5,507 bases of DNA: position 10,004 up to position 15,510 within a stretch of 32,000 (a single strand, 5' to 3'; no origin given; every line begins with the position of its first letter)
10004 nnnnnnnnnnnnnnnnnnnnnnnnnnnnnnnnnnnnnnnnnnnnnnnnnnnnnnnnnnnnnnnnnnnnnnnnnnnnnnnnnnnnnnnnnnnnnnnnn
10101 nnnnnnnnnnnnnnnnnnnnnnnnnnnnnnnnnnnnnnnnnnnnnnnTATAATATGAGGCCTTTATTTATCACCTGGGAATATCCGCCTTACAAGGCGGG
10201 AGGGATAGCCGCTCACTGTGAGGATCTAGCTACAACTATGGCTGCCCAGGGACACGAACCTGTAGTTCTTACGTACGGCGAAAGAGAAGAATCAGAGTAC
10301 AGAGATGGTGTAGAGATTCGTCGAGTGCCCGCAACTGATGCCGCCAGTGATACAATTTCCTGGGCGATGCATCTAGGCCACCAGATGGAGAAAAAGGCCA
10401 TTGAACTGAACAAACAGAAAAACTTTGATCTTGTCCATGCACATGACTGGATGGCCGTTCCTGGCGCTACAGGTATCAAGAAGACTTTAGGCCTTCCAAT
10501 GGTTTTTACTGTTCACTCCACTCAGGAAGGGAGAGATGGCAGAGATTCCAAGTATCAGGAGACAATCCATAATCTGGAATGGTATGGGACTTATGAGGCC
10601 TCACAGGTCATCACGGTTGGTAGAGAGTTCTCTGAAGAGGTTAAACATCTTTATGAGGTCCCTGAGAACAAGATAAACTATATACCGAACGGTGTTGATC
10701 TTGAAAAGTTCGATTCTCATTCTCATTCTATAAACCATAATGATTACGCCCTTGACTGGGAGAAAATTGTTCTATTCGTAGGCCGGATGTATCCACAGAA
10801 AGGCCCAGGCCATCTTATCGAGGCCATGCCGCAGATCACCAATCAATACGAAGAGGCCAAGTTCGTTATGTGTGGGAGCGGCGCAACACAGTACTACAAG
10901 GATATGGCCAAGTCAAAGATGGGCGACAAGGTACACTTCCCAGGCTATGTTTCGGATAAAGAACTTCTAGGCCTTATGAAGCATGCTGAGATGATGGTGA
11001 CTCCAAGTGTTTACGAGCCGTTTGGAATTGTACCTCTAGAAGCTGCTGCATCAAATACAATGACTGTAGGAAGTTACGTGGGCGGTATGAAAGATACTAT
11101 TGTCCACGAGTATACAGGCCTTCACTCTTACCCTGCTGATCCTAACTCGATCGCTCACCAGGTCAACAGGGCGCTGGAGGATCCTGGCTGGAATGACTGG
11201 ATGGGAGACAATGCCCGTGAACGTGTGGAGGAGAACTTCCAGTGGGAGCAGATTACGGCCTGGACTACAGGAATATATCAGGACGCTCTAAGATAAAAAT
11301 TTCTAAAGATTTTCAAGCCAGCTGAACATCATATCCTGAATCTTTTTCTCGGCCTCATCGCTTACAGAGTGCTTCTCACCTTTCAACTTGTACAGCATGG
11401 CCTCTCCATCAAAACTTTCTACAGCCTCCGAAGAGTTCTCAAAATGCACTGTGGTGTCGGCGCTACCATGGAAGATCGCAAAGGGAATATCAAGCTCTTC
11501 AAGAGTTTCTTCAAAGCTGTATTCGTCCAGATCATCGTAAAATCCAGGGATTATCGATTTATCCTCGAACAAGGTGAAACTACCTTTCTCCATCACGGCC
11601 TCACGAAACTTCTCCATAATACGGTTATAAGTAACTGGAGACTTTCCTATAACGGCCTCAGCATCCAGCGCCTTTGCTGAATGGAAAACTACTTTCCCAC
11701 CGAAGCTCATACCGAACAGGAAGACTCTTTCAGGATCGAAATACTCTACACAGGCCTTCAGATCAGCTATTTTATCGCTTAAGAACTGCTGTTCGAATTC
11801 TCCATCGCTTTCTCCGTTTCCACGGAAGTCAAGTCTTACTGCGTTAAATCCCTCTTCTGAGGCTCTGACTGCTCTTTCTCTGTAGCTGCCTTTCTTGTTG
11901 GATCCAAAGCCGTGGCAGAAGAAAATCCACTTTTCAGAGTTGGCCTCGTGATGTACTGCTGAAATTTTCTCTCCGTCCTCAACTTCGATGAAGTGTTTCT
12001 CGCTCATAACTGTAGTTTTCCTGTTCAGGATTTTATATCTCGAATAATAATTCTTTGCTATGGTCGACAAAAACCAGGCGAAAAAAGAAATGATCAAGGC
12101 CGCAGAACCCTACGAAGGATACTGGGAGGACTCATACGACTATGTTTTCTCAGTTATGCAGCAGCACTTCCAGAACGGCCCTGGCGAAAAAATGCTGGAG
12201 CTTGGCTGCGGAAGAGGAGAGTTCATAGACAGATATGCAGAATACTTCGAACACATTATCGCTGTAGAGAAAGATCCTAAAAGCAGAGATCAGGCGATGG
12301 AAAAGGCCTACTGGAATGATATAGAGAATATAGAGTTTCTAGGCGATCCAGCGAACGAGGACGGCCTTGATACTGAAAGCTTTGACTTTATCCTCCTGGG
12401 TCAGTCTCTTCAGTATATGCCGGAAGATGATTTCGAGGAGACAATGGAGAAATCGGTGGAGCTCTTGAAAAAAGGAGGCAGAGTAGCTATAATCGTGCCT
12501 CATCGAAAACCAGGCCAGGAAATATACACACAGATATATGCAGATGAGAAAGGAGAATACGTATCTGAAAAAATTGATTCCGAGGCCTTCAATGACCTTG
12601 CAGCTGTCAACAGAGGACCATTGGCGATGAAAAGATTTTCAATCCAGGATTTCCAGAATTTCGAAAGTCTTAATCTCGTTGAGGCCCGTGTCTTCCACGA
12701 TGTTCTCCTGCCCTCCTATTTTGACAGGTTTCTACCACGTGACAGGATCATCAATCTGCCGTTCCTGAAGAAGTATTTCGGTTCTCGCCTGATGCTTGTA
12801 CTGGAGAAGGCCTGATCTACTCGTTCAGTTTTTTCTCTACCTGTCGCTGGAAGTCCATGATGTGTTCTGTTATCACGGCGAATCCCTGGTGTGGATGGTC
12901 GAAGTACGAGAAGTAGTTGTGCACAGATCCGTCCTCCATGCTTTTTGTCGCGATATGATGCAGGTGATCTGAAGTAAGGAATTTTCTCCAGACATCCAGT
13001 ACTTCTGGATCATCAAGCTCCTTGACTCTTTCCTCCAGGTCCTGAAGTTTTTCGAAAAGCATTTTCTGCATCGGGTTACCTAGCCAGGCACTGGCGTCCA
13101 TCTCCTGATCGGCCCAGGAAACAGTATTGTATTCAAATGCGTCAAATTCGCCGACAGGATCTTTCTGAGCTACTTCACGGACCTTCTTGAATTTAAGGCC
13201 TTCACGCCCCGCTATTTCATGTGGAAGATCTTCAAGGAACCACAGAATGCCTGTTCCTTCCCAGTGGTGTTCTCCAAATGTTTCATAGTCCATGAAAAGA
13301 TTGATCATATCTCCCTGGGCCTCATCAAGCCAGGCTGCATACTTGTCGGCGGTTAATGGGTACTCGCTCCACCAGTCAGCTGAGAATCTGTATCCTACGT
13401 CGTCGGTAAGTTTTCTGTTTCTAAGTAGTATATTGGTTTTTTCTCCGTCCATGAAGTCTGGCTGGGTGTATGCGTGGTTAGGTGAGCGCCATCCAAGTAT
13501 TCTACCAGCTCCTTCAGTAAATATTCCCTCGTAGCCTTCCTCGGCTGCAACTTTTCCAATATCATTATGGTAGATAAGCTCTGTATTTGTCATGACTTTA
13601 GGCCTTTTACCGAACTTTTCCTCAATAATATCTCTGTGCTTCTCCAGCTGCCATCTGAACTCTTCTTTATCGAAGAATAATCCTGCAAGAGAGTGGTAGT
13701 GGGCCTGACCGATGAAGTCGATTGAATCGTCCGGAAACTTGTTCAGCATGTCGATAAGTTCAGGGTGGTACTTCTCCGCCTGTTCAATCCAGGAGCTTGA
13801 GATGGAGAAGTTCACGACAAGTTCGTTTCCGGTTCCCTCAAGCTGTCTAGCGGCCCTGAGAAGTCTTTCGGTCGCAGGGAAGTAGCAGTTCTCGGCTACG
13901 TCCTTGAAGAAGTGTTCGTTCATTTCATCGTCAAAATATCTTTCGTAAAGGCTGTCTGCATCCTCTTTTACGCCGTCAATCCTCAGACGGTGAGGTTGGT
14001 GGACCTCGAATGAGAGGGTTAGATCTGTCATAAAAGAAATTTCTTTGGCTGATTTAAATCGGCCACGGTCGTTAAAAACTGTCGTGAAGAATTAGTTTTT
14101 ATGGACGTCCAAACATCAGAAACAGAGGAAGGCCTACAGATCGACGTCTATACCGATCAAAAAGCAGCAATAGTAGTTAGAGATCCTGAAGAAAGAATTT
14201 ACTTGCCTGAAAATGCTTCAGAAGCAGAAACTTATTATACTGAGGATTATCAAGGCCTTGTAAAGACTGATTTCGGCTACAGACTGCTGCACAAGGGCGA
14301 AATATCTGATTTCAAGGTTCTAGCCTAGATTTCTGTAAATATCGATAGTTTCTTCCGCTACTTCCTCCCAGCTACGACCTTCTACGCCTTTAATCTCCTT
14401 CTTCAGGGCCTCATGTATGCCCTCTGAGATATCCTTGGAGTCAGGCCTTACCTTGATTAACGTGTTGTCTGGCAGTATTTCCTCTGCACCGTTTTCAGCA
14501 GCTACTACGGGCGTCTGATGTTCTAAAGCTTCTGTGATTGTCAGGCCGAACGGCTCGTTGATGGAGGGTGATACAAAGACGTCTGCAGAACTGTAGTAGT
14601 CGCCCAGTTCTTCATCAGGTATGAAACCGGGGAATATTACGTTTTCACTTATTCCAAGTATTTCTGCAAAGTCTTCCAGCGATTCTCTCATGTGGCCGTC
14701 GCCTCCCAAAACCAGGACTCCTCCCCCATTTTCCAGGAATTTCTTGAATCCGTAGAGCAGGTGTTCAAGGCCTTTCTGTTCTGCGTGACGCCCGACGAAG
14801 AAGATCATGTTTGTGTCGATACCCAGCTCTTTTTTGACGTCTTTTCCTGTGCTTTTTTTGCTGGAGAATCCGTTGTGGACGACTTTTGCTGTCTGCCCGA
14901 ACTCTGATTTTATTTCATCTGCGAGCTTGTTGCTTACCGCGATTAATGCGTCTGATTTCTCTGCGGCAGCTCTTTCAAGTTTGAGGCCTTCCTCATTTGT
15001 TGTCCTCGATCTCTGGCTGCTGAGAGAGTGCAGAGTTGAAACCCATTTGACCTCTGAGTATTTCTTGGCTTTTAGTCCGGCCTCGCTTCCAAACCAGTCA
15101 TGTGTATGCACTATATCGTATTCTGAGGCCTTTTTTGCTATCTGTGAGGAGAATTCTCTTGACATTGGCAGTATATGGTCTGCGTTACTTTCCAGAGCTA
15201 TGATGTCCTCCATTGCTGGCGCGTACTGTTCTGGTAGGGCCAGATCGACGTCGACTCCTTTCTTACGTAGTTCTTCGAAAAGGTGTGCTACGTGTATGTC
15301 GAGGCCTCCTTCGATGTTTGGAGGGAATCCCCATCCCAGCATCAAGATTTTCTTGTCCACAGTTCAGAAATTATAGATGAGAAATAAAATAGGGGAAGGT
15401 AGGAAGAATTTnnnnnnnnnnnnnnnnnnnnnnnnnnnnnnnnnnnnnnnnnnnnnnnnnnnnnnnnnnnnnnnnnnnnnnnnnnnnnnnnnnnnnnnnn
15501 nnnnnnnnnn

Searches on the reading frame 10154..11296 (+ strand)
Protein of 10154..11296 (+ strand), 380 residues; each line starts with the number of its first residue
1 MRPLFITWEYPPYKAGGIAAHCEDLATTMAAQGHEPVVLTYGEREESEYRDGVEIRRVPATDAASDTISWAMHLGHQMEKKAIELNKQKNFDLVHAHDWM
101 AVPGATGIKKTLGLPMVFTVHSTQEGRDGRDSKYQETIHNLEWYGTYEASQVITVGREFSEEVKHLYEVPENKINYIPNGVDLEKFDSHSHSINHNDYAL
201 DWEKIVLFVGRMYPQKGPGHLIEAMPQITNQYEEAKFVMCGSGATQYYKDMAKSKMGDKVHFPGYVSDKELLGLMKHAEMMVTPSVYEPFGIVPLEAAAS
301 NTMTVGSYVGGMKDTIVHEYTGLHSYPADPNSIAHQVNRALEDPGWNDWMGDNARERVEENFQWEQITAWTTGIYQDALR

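Call 41: search_protein_families(library=pfam, proteins=[window:10154-11296:+], max_evalue=0.001)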
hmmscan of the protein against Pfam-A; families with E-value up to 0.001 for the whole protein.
window:10154-11296:+ (380 aa): 7 families
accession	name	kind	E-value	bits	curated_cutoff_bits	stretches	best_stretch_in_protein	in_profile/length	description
PF00534.26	Glycos_transf_1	-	1.7e-37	129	26.4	1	203-357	15-172/172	Glycosyl transferases group 1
PF13692.12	Glyco_trans_1_4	-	8.2e-30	104.4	27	1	204-343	2-142/142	Glycosyl transferases group 1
PF13439.12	Glyco_transf_4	-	2.7e-28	99.6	28.5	1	16-185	2-170/170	Glycosyltransferase Family 4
PF13579.12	Glyco_trans_4_4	-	5.3e-18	66.3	29.7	1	16-180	1-158/158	Glycosyl transferase 4-like domain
PF08323.17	Glyco_transf_5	-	1.6e-16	61.2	22.7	2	81-166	117-227/239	Starch synthase catalytic domain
PF20706.3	GT4-conflict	-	1.5e-14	54.3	26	1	14-309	10-313/385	Family 4 Glycosyltransferase in conflict systems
PF13524.12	Glyco_trans_1_2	-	0.00097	19.5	25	0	233-367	13-138/144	Glycosyl transferase-like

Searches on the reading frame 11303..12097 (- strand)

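Call 42: search_protein_families(library=pfam, proteins=[window:11303-12097:-], max_evalue=0.001)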
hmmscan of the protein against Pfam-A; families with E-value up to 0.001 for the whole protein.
window:11303-12097:- (264 aa): 6 families
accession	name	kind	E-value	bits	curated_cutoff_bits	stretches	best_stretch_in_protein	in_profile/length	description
PF12146.15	Hydrolase_4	-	2.3e-14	53.7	27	1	54-156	3-111/239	Serine aminopeptidase, S33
PF00326.27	Peptidase_S9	-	1.2e-10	41.7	22.6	1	76-263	7-208/213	Prolyl oligopeptidase family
PF00561.26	Abhydrolase_1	-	4.1e-08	33.6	25.8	1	57-139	2-85/245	alpha/beta hydrolase fold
PF12697.13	Abhydrolase_6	-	1.8e-06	29.2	26.3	1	58-191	1-135/217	Alpha/beta hydrolase family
PF02129.25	Peptidase_S15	-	2.5e-05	24.5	23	0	69-136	46-108/262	X-Pro dipeptidyl-peptidase (S15 family)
PF02230.22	Abhydrolase_2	-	0.00049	20.5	23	0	50-73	9-32/217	Phospholipase/Carboxylesterase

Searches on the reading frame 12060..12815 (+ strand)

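Call 42: search_protein_families(library=pfam, proteins=[window:12060-12815:+], max_evalue=0.001)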
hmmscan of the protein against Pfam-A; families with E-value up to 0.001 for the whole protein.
window:12060-12815:+ (251 aa): 9 families
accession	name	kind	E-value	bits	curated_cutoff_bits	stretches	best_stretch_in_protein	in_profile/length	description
PF13649.12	Methyltransf_25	-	1.3e-13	51.9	27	1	46-140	2-97/97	Methyltransferase domain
PF08241.18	Methyltransf_11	-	1.8e-12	48.1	21.2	1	46-144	1-95/95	Methyltransferase domain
PF08242.18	Methyltransf_12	-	1.5e-10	42.1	30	1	46-142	1-98/98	Methyltransferase domain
PF13847.12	Methyltransf_31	-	3.5e-10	40.2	27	1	41-148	3-113/145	Methyltransferase domain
PF13489.12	Methyltransf_23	-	4.6e-09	36.6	27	1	34-151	14-123/164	Methyltransferase domain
PF01209.24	Ubie_methyltran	-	0.00023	21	20.1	1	38-160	44-166/233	ubiE/COQ5 methyltransferase family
PF05175.20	MTS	-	0.00062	19.9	23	0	24-156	14-150/170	Methyltransferase small domain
PF05219.18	DREV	-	0.00084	19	26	0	42-92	95-144/265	DREV methyltransferase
PF05958.17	tRNA_U5-meth_tr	-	0.00087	18.8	23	0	42-94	202-254/357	tRNA (Uracil-5-)-methyltransferase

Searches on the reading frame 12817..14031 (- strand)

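Call 42: search_protein_families(library=pfam, proteins=[window:12817-14031:-], max_evalue=0.001)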
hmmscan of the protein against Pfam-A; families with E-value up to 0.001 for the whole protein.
window:12817-14031:- (404 aa): 1 family
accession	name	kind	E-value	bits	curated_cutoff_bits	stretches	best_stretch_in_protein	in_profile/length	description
PF03065.20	Glyco_hydro_57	-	6.5e-68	229.6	21.2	1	6-290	2-281/291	Glycosyl hydrolase family 57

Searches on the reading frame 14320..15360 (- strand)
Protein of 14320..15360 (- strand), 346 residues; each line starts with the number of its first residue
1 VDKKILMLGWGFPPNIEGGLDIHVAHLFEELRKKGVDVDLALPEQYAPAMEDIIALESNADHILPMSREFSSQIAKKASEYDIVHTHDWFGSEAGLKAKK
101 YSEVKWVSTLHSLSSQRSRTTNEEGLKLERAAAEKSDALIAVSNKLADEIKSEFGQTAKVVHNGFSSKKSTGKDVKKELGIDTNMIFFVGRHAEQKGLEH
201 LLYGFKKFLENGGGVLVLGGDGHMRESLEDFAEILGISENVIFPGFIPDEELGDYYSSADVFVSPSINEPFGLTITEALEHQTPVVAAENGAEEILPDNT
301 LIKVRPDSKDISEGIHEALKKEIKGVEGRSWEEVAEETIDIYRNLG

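Call 42: search_protein_families(library=pfam, proteins=[window:14320-15360:-], max_evalue=0.001)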
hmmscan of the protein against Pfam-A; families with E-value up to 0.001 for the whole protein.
window:14320-15360:- (346 aa): 7 families
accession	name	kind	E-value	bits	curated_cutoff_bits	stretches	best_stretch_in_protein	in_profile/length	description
PF00534.26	Glycos_transf_1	-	3.3e-30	105.3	26.4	1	179-322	9-159/172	Glycosyl transferases group 1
PF13692.12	Glyco_trans_1_4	-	7e-25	88.4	27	1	185-320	3-141/142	Glycosyl transferases group 1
PF13439.12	Glyco_transf_4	-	2e-20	73.9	28.5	1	18-165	2-166/170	Glycosyltransferase Family 4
PF20706.3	GT4-conflict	-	1e-14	54.8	26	1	115-299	118-323/385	Family 4 Glycosyltransferase in conflict systems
PF08323.17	Glyco_transf_5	-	1.9e-13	51.1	22.7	1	73-155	120-230/239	Starch synthase catalytic domain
PF13579.12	Glyco_trans_4_4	-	1.7e-12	48.4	29.7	1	18-164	1-158/158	Glycosyl transferase 4-like domain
PF13477.12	Glyco_trans_4_2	-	0.00048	20.7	23.4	0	22-142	11-138/139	Glycosyl transferase 4-like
